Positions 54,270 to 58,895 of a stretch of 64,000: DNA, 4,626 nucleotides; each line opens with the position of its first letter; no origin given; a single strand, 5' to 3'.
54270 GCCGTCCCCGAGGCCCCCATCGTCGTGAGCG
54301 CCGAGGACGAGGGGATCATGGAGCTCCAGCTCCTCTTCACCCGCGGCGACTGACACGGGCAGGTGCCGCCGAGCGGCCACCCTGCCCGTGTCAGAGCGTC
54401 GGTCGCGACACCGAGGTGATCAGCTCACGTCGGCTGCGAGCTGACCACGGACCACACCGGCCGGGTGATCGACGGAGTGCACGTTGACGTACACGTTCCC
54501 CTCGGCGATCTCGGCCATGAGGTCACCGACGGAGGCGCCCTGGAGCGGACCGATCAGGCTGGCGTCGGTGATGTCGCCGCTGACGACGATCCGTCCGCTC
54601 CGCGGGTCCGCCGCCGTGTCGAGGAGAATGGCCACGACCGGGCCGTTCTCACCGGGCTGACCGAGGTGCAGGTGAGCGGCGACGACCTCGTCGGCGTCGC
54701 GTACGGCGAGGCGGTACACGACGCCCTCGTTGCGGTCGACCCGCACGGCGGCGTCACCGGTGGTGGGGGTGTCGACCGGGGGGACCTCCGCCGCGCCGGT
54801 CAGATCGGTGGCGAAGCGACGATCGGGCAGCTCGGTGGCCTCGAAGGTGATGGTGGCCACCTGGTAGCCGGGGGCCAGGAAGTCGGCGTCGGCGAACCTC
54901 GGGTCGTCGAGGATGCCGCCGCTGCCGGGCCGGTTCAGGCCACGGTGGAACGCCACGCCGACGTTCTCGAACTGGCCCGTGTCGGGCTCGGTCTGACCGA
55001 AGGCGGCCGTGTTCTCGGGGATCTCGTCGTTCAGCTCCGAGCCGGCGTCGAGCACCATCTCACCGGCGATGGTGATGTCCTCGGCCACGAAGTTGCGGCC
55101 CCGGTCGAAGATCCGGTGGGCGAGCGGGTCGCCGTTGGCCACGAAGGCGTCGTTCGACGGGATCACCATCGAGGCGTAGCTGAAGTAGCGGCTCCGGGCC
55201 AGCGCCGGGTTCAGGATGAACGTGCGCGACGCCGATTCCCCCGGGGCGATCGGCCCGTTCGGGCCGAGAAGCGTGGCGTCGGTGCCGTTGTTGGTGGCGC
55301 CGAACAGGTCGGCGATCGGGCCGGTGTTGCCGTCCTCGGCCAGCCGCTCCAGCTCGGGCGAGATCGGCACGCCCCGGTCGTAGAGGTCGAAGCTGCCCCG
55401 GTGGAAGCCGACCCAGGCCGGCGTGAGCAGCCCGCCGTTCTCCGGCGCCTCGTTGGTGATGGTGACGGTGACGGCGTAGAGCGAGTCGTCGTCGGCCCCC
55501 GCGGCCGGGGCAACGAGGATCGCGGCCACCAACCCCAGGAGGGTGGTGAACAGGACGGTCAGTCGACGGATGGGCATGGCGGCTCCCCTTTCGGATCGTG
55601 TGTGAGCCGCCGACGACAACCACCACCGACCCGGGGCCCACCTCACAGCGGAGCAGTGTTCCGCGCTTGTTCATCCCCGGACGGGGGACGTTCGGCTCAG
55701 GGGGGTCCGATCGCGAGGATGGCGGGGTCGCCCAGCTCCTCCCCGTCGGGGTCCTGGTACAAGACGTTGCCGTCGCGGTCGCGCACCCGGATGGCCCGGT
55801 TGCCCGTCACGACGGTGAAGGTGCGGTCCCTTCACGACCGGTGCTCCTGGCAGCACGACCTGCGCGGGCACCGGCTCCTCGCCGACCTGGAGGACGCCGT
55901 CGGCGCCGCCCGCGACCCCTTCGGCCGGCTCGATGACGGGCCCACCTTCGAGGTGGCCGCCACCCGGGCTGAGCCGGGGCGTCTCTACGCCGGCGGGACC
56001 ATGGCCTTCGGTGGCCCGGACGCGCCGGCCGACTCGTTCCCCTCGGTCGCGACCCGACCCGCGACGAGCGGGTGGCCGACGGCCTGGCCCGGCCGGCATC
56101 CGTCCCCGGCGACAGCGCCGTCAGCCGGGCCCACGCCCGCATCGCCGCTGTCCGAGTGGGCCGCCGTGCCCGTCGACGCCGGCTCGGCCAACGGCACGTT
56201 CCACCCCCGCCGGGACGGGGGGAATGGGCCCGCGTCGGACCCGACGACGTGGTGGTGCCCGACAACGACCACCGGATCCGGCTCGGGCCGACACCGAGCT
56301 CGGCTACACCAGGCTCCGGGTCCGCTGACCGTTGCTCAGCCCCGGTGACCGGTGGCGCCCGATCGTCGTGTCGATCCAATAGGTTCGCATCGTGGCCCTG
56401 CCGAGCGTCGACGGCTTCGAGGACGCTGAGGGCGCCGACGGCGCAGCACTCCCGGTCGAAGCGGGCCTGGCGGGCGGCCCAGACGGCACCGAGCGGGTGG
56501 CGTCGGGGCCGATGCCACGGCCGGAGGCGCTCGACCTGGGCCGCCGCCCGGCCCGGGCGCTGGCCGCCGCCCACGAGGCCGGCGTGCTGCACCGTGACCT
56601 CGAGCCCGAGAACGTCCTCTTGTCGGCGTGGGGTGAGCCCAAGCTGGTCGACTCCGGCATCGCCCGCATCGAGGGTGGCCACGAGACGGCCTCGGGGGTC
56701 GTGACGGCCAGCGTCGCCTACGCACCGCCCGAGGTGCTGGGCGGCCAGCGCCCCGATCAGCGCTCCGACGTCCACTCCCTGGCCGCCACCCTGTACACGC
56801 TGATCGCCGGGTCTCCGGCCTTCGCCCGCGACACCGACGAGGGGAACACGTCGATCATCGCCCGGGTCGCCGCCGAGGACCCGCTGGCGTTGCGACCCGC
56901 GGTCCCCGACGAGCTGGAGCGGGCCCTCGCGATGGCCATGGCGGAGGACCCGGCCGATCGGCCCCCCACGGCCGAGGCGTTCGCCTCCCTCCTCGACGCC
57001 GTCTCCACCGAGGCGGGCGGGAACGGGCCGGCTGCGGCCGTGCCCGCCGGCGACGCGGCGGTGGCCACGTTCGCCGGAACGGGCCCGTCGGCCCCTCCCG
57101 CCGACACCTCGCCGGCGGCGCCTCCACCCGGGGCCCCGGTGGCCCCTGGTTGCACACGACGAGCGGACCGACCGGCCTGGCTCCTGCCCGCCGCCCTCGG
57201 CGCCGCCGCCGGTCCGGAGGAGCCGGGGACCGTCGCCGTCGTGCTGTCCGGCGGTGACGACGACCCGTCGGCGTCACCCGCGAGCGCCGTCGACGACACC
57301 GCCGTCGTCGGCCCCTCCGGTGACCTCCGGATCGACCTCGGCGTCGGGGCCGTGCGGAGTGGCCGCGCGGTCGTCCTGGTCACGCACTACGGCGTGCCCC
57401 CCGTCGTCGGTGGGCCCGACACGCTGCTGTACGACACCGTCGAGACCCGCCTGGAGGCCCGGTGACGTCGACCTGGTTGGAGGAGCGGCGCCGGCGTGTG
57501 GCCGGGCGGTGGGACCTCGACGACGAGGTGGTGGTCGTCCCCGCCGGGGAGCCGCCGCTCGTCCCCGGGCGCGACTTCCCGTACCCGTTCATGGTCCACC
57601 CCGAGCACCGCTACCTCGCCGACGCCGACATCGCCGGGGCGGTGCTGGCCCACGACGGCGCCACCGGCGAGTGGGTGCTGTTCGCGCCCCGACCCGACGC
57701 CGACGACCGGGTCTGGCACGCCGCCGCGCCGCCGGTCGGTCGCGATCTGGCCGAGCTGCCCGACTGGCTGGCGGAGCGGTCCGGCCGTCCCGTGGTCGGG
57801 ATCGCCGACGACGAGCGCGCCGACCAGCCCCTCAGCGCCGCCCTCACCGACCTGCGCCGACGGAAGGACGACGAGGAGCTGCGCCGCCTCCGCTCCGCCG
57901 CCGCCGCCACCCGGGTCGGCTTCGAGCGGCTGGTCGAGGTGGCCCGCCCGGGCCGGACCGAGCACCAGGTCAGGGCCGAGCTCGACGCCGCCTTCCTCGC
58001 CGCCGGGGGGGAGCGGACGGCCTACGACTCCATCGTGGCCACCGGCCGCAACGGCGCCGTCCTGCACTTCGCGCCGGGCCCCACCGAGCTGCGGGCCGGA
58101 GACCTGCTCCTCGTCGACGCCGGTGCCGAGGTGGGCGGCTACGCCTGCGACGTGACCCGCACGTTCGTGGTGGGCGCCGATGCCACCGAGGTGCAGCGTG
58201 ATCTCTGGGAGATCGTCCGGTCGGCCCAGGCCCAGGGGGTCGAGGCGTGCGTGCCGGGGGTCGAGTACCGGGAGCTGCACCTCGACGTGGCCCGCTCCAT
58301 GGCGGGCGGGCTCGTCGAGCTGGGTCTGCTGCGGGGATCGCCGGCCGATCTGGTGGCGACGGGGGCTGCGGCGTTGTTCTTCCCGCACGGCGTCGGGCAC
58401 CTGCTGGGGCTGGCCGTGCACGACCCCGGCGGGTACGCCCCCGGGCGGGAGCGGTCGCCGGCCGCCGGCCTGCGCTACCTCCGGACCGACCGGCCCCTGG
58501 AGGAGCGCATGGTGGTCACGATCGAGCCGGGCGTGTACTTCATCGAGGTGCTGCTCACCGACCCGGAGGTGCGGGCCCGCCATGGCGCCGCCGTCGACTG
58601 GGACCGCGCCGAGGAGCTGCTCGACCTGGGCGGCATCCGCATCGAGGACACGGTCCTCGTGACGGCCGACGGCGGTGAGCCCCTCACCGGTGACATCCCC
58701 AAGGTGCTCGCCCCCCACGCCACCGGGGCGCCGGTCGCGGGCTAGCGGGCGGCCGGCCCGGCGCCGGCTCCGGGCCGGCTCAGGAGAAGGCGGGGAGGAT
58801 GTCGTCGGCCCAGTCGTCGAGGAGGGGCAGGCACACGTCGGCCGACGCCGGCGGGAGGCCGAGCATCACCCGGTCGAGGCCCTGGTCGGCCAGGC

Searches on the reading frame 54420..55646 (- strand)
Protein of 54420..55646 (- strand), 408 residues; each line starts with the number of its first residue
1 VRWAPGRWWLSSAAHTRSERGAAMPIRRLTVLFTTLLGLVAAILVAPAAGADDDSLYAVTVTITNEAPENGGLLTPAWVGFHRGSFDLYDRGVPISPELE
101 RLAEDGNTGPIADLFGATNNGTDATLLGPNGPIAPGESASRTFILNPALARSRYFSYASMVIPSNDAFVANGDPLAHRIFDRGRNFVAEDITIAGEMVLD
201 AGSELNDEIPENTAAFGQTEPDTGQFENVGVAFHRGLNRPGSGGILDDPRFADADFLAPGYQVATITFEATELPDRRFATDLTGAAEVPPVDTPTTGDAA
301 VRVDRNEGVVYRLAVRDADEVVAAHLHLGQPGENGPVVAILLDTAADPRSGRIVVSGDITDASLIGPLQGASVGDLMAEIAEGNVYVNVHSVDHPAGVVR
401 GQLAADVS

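Call 31: search_protein_families(library=pfam, proteins=[window:54420-55646:-], max_evalue=0.01)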
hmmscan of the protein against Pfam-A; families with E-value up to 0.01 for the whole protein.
window:54420-55646:- (408 aa): 1 family
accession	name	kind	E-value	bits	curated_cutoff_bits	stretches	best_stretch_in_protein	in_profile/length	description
PF07452.17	CHRD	-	9.9e-24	84.9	24.1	1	278-403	1-117/117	CHRD domain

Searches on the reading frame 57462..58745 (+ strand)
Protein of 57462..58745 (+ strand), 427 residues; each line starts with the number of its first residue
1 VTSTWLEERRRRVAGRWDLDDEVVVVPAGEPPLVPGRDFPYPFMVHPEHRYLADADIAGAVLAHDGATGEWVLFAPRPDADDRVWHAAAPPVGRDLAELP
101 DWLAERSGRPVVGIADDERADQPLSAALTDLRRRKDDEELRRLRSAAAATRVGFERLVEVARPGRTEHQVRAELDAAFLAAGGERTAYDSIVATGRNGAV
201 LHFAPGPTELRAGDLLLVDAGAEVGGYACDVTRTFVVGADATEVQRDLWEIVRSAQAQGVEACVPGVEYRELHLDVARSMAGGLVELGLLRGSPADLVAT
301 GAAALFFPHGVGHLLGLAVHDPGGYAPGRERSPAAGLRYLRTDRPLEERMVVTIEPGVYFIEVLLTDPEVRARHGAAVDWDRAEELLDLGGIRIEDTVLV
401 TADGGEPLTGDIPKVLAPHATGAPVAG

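Call 31: search_protein_families(library=pfam, proteins=[window:57462-58745:+], max_evalue=0.01)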
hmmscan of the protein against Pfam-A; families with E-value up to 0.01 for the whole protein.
window:57462-58745:+ (427 aa): 2 families
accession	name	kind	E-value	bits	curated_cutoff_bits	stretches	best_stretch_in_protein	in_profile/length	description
PF00557.29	Peptidase_M24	-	7.8e-58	196.1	23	1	142-402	2-208/208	Metallopeptidase family M24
PF05195.22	AMP_N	-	6.1e-07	29.6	24.6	1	8-88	3-84/121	Aminopeptidase P, N-terminal domain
